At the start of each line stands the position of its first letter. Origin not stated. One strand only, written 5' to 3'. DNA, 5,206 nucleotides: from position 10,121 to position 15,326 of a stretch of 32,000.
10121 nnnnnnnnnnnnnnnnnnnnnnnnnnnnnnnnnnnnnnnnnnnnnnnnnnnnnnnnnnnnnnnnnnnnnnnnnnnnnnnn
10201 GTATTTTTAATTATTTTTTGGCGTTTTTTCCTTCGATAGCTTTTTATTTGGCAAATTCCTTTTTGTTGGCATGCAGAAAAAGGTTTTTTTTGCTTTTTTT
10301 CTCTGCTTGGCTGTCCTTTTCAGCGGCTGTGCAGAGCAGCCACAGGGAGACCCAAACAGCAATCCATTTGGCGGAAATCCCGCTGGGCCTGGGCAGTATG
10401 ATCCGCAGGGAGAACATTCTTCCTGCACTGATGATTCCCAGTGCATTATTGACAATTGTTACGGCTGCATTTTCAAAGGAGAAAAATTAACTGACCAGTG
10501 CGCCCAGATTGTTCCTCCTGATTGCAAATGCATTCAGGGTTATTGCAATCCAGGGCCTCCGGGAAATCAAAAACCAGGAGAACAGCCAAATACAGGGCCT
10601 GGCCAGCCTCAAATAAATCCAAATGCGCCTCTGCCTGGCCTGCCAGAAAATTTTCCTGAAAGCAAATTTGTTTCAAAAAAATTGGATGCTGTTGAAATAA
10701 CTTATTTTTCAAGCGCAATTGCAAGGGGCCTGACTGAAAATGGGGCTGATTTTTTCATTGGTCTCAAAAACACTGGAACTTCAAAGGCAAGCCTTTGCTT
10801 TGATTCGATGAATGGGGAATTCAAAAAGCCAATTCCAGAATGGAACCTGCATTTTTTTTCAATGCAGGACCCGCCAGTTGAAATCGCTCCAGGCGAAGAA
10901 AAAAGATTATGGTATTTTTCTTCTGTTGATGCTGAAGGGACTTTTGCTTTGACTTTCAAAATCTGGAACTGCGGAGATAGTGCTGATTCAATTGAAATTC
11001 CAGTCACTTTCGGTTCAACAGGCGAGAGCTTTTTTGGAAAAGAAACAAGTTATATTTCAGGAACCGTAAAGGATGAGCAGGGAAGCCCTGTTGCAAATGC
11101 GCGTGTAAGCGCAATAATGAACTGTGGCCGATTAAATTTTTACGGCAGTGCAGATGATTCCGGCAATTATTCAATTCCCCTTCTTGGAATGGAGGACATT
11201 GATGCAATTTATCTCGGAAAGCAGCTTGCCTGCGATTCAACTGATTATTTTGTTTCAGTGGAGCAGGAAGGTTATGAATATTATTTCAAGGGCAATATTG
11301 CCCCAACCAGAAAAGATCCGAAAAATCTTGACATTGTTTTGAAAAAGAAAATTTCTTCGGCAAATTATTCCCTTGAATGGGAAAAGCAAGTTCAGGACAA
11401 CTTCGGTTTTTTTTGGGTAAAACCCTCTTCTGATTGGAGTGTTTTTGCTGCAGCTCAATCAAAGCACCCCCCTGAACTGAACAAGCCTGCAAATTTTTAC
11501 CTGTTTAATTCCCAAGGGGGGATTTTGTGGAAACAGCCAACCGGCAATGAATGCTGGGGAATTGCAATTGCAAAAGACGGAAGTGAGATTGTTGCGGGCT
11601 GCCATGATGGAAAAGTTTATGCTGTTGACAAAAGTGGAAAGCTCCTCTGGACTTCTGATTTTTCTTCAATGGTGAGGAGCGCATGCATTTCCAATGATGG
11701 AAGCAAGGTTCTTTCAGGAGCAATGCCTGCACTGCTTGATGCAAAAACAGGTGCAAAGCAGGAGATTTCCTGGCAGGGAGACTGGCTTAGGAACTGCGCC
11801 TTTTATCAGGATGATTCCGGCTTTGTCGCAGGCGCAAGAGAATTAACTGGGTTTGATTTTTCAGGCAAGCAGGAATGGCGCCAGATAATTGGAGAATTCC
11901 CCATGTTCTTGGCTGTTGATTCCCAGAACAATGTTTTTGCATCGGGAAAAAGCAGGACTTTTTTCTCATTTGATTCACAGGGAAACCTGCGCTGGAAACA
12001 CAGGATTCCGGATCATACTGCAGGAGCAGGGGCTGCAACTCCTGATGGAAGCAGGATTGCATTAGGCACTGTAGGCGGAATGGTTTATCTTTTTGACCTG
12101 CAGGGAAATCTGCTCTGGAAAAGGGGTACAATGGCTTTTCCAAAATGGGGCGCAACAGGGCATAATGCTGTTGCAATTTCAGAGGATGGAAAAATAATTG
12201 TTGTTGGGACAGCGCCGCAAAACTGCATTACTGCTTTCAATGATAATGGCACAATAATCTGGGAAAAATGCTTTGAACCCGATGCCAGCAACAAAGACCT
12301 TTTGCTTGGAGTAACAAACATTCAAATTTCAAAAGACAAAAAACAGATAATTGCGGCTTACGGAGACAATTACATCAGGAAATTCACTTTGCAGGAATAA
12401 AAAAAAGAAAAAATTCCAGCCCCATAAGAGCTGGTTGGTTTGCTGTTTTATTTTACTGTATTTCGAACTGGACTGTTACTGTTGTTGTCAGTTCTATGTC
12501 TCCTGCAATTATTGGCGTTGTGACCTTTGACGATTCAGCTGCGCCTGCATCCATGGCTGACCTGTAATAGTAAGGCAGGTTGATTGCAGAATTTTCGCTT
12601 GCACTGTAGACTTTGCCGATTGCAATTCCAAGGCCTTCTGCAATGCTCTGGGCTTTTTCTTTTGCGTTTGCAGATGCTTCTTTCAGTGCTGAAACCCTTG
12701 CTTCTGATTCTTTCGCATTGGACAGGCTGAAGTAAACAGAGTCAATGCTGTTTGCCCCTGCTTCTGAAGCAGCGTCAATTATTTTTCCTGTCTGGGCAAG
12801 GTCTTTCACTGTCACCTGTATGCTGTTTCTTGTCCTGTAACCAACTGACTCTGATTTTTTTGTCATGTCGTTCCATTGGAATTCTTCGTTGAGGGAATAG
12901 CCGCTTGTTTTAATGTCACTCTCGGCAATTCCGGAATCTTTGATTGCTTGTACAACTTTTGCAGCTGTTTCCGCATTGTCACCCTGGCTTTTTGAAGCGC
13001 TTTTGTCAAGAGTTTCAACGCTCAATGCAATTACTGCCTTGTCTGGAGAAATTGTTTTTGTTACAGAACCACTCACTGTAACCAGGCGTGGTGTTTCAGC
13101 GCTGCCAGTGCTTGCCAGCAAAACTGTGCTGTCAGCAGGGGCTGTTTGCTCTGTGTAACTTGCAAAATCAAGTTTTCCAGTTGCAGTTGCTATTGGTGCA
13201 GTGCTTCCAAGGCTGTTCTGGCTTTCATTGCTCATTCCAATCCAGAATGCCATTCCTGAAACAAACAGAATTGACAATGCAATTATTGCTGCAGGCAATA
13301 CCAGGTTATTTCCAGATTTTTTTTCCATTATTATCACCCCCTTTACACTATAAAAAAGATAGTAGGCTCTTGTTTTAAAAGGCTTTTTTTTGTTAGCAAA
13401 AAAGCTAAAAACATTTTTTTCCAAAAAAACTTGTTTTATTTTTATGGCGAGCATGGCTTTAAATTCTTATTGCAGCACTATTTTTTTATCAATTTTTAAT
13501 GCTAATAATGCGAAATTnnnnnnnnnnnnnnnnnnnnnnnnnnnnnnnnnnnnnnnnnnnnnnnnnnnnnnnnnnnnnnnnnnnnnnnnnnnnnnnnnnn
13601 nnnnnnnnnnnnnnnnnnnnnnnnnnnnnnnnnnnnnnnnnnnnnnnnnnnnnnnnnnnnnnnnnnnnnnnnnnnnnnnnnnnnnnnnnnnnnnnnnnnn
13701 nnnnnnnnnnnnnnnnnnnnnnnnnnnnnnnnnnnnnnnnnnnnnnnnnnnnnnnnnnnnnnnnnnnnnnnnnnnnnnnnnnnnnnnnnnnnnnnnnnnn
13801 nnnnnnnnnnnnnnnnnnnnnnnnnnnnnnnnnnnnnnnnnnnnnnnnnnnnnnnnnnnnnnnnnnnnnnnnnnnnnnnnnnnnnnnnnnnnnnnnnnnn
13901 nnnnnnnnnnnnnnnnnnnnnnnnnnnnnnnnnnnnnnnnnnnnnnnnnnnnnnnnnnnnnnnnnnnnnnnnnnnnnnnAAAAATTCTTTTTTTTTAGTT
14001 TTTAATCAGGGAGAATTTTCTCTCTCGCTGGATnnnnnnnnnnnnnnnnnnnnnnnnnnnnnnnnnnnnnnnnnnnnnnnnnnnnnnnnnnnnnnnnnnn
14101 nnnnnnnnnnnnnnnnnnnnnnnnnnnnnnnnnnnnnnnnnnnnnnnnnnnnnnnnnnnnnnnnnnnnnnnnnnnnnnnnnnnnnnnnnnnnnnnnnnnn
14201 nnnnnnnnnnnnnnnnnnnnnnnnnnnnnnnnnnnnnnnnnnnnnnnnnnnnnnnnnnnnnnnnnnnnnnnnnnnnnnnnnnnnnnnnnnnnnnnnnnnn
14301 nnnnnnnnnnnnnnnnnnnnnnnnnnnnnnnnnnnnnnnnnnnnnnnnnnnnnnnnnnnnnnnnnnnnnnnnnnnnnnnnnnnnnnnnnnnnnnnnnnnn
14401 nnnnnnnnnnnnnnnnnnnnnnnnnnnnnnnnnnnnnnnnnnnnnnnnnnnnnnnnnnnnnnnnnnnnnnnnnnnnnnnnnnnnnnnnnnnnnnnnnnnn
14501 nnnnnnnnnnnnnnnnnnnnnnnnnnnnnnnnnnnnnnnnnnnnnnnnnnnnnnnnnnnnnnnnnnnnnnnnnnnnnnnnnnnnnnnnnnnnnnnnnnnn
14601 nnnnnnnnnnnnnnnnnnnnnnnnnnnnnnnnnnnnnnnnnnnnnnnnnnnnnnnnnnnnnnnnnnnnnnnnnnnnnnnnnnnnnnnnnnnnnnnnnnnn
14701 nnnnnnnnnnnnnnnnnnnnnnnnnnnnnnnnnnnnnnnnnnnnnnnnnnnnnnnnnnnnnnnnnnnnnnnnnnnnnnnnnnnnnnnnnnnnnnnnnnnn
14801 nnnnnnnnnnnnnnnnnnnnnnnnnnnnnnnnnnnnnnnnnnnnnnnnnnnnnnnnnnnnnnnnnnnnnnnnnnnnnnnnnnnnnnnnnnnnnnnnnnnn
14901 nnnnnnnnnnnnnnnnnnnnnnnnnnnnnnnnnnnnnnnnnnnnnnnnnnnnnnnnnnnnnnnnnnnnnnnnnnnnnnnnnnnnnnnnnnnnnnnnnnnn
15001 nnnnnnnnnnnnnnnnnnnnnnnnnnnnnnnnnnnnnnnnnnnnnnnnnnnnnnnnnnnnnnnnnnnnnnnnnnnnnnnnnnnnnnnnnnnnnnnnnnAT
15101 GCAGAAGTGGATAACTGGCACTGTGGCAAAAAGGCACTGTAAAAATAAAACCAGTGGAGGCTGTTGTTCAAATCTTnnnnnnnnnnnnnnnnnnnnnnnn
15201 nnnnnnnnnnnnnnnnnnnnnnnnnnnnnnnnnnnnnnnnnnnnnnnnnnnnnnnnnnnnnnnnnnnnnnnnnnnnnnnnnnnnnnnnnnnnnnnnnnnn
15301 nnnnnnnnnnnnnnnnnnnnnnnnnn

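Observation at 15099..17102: Four unannotated paralogous 25-29 aa peptide genes directly upstream of a B12-binding radical SAM enzyme: candidate archaeal RiPP-like system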

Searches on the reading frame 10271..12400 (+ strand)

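Call 7: search_protein_families(library=pfam, proteins=[window:10271-12400:+], max_evalue=0.01)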
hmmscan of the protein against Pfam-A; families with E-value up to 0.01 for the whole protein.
window:10271-12400:+ (709 aa): 10 families
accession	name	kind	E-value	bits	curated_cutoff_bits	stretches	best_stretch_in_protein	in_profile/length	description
PF13360.13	PQQ_2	-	8.1e-15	55.5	27.6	2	526-666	6-144/233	Outer membrane protein assembly factor BamB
PF13570.13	Beta-prop_ACSF4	-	1.6e-14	54.5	133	2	415-612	80-291/329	Beta-alanine-activating enzyme, beta-propeller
PF23414.1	Beta-prop_EML_2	-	2.9e-10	40.4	90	1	429-484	2-58/266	Echinoderm microtubule-associated protein second beta-propeller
PF13620.12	CarboxypepD_reg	-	1.3e-07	32.3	32.3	1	262-305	2-45/82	Carboxypeptidase regulatory-like domain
PF00400.38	WD40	-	3.8e-06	27.6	27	0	427-450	13-36/39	WD domain, G-beta repeat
PF25292.1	Beta-prop_CGLA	-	1.5e-05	25.1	26.8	1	415-464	17-71/316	Lambda-carrageenase beta-propeller domain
PF23410.3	Beta-prop_VPS8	-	0.00044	19.8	28.9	0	584-646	23-84/358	Vps8 beta-propeller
PF25174.1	Beta-prop_THOC3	-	0.00066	19.2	305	0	551-648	139-233/272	THOC3 beta-propeller domain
PF25173.1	Beta-prop_WDR3_1st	-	0.0018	18.5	154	0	426-449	156-179/184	WDR3 first beta-propeller domain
PF24817.1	WD40_WDHD1_1st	-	0.0097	15.6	109.9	0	431-484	50-105/291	WDHD1 first WD40 domain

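Call 8: search_protein_families(library=ncbifam, proteins=[window:10271-12400:+], max_evalue=0.01)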
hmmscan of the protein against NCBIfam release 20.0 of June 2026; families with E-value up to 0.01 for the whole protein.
window:10271-12400:+ (709 aa): 2 families
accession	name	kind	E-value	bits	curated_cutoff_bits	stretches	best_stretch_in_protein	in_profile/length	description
TIGR03300.1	assembly_YfgL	equivalog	1e-13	50.8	285.2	2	413-496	81-167/377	outer membrane protein assembly factor BamB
TIGR03075.1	PQQ_enz_alc_DH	subfamily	0.0017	17.1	480.05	0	415-474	453-513/530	PQQ-dependent dehydrogenase, methanol/ethanol family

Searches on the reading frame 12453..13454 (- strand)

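Call 7: search_protein_families(library=pfam, proteins=[window:12453-13454:-], max_evalue=0.01)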
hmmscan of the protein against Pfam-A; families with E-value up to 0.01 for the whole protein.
window:12453-13454:- (333 aa): 2 families
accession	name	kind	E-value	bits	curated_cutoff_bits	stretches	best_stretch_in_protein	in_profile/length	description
PF04402.19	SIMPL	-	9.4e-51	173.4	25.2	1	125-330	1-205/205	Protein of unknown function (DUF541)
PF04013.17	Methyltrn_RNA_2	-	0.0095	16.1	25.5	0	107-159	48-100/198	Putative SAM-dependent RNA methyltransferase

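Call 8: search_protein_families(library=ncbifam, proteins=[window:12453-13454:-], max_evalue=0.01)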
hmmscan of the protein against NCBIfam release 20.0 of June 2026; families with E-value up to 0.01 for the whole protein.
window:12453-13454:- (333 aa): 1 family
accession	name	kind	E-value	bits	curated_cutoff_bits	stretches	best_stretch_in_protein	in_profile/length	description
NF008299.0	PRK11087.1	equivalog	2.3e-28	99.2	249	1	116-333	24-237/238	oxidative stress defense protein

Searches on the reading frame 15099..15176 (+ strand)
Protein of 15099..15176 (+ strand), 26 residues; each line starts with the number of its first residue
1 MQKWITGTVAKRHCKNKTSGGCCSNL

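Call 13: search_protein_families(library=ncbifam, proteins=[window:15099-15176:+], max_evalue=10)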
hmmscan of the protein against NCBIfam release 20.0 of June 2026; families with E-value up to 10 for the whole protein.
seq(26 aa): 0 families

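Call 80: search_protein_families(library=pfam, proteins=[window:15099-15176:+], max_evalue=10)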
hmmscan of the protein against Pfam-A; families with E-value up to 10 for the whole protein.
seq(26 aa): 0 families

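Call 102: list_cluster_members(proteins=[window:15099-15176:+, window:15202-15282:+, window:15294-15368:+, window:15381-15467:+, window:15372-15467:+, window:15154-15282:+, window:15249-15368:+])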
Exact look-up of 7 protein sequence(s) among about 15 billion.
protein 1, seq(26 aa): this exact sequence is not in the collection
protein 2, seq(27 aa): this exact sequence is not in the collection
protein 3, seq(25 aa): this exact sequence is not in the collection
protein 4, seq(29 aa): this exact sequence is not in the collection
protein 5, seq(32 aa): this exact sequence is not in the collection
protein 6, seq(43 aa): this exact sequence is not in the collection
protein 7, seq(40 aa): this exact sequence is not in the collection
